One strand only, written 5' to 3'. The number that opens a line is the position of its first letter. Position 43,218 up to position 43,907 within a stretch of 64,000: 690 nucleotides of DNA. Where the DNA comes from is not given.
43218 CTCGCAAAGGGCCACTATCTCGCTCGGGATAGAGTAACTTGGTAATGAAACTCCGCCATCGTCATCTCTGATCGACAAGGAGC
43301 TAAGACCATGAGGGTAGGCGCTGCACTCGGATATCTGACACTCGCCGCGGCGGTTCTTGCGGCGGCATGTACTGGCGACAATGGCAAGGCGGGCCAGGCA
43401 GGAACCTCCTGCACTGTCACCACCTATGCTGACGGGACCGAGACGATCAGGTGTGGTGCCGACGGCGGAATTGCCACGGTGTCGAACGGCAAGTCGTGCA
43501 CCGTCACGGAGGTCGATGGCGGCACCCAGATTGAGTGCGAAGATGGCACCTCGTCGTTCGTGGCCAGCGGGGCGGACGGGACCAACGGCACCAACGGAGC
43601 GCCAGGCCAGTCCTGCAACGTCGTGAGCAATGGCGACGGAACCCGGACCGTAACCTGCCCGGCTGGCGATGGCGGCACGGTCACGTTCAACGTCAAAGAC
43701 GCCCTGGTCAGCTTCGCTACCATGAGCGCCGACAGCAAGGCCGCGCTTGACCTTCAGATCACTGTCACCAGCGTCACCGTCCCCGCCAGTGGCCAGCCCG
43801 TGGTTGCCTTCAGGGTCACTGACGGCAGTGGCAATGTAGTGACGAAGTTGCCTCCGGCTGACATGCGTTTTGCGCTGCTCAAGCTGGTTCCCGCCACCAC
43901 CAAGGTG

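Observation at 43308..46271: Orphan 987-aa decahaem MtrC/OmcA-like lipoprotein without MtrA/MtrB partners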

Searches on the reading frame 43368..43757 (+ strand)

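Call 77: search_protein_families(library=pfam, proteins=[window:43368-43757:+], max_evalue=10)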
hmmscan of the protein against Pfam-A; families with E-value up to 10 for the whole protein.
seq(130 aa): 5 families
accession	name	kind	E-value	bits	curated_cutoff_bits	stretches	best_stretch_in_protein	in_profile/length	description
PF19079.5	CFSR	-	0.0075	16.9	27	1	83-111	9-37/49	Collagen-flanked surface repeat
PF01391.23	Collagen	-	0.06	13.6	27.2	1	68-82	10-24/60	Collagen triple helix repeat (20 copies)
PF17892.7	Cadherin_5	-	0.11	12.8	26.5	1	81-113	51-85/98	Cadherin-like domain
PF07202.18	Tcp10_C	-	0.22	11.7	36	1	17-28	15-26/35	T-complex protein 10 C-terminus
PF22415.1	PSV_ORF131-like_dom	-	0.24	11.8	27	1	28-61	27-63/80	PSV_Hypothetical protein ORF131-like domain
